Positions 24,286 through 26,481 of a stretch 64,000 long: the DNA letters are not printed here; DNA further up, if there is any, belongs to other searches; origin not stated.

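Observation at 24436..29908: Stand-alone NuoH/NuoL/NuoM-like membrane trio with added PDZ and Ig-like domains and apparently substituted proton-pathway residues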

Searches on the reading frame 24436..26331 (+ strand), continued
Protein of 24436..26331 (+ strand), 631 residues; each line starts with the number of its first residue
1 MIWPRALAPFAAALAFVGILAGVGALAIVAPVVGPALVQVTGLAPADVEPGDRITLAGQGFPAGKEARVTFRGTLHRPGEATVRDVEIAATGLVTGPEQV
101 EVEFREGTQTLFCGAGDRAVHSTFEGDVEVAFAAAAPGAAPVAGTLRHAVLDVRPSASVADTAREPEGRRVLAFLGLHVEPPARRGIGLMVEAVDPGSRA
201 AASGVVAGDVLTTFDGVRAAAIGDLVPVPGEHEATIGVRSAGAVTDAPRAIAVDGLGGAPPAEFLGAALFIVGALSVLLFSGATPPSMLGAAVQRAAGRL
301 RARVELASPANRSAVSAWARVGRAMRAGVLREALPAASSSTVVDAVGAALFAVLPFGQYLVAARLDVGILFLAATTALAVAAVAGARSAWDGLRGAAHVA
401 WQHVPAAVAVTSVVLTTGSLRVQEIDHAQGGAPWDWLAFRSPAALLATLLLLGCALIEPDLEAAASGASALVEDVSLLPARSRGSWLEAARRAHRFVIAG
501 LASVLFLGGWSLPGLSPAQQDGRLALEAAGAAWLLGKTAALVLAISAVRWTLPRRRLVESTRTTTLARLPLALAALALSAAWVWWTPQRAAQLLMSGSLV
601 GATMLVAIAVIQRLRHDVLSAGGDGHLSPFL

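Call 30: search_solved_structures(query=L053:9893-11872:+, show_alignments=5, max_evalue=1e-20)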
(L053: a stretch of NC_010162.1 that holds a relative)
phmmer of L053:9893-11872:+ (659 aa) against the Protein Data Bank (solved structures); distinct sequences matched with E-value up to 1e-20: 33.
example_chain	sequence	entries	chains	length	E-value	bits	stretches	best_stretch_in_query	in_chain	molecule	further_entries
7eu3_A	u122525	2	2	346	3.9e-78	266.8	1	282-611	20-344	NAD(P)H-quinone oxidoreductase subunit 1, chloroplastic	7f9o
6hum_A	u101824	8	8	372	4.3e-77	263.3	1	276-608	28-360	NAD(P)H-quinone oxidoreductase subunit 1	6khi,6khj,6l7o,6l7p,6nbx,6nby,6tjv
6nbq_A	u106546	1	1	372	6.1e-77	262.8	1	277-608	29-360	NdhA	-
7wff_A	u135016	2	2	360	2.1e-76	261.1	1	288-611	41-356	NAD(P)H-quinone oxidoreductase subunit 1, chloroplastic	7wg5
9grx_A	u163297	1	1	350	1.3e-74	255.1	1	282-608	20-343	NAD(P)H-quinone oxidoreductase subunit 1, chloroplastic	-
8qby_H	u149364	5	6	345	1.7e-60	208.5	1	281-609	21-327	NADH-quinone oxidoreductase subunit H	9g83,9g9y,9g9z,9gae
7a23_H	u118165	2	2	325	7.8e-60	206.3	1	282-604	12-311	Nad1m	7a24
8e73_1M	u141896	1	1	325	1.4e-59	205.5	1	282-604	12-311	Nad1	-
6x89_1M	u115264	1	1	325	1.5e-59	205.4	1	282-604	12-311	NU1M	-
8e9g_H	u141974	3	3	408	1.4e-58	202.2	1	276-609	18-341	NADH-quinone oxidoreductase subunit H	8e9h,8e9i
4he8_H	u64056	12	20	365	2.1e-58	201.6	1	278-631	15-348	NADH-quinone oxidoreductase subunit 8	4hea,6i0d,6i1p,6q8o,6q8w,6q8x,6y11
7aqq_H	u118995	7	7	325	3.4e-58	200.9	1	282-604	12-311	NADH-ubiquinone oxidoreductase chain 1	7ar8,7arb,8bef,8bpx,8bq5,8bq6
7ar7_H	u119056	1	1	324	3.7e-58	200.8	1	282-604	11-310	NADH-ubiquinone oxidoreductase chain 1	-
7zm7_1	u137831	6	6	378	1.5e-55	192.1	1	282-572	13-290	NADH-ubiquinone oxidoreductase chain 1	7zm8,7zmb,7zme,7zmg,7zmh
5gpn_e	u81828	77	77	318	1.2e-52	182.6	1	279-604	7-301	NADH-ubiquinone oxidoreductase chain 1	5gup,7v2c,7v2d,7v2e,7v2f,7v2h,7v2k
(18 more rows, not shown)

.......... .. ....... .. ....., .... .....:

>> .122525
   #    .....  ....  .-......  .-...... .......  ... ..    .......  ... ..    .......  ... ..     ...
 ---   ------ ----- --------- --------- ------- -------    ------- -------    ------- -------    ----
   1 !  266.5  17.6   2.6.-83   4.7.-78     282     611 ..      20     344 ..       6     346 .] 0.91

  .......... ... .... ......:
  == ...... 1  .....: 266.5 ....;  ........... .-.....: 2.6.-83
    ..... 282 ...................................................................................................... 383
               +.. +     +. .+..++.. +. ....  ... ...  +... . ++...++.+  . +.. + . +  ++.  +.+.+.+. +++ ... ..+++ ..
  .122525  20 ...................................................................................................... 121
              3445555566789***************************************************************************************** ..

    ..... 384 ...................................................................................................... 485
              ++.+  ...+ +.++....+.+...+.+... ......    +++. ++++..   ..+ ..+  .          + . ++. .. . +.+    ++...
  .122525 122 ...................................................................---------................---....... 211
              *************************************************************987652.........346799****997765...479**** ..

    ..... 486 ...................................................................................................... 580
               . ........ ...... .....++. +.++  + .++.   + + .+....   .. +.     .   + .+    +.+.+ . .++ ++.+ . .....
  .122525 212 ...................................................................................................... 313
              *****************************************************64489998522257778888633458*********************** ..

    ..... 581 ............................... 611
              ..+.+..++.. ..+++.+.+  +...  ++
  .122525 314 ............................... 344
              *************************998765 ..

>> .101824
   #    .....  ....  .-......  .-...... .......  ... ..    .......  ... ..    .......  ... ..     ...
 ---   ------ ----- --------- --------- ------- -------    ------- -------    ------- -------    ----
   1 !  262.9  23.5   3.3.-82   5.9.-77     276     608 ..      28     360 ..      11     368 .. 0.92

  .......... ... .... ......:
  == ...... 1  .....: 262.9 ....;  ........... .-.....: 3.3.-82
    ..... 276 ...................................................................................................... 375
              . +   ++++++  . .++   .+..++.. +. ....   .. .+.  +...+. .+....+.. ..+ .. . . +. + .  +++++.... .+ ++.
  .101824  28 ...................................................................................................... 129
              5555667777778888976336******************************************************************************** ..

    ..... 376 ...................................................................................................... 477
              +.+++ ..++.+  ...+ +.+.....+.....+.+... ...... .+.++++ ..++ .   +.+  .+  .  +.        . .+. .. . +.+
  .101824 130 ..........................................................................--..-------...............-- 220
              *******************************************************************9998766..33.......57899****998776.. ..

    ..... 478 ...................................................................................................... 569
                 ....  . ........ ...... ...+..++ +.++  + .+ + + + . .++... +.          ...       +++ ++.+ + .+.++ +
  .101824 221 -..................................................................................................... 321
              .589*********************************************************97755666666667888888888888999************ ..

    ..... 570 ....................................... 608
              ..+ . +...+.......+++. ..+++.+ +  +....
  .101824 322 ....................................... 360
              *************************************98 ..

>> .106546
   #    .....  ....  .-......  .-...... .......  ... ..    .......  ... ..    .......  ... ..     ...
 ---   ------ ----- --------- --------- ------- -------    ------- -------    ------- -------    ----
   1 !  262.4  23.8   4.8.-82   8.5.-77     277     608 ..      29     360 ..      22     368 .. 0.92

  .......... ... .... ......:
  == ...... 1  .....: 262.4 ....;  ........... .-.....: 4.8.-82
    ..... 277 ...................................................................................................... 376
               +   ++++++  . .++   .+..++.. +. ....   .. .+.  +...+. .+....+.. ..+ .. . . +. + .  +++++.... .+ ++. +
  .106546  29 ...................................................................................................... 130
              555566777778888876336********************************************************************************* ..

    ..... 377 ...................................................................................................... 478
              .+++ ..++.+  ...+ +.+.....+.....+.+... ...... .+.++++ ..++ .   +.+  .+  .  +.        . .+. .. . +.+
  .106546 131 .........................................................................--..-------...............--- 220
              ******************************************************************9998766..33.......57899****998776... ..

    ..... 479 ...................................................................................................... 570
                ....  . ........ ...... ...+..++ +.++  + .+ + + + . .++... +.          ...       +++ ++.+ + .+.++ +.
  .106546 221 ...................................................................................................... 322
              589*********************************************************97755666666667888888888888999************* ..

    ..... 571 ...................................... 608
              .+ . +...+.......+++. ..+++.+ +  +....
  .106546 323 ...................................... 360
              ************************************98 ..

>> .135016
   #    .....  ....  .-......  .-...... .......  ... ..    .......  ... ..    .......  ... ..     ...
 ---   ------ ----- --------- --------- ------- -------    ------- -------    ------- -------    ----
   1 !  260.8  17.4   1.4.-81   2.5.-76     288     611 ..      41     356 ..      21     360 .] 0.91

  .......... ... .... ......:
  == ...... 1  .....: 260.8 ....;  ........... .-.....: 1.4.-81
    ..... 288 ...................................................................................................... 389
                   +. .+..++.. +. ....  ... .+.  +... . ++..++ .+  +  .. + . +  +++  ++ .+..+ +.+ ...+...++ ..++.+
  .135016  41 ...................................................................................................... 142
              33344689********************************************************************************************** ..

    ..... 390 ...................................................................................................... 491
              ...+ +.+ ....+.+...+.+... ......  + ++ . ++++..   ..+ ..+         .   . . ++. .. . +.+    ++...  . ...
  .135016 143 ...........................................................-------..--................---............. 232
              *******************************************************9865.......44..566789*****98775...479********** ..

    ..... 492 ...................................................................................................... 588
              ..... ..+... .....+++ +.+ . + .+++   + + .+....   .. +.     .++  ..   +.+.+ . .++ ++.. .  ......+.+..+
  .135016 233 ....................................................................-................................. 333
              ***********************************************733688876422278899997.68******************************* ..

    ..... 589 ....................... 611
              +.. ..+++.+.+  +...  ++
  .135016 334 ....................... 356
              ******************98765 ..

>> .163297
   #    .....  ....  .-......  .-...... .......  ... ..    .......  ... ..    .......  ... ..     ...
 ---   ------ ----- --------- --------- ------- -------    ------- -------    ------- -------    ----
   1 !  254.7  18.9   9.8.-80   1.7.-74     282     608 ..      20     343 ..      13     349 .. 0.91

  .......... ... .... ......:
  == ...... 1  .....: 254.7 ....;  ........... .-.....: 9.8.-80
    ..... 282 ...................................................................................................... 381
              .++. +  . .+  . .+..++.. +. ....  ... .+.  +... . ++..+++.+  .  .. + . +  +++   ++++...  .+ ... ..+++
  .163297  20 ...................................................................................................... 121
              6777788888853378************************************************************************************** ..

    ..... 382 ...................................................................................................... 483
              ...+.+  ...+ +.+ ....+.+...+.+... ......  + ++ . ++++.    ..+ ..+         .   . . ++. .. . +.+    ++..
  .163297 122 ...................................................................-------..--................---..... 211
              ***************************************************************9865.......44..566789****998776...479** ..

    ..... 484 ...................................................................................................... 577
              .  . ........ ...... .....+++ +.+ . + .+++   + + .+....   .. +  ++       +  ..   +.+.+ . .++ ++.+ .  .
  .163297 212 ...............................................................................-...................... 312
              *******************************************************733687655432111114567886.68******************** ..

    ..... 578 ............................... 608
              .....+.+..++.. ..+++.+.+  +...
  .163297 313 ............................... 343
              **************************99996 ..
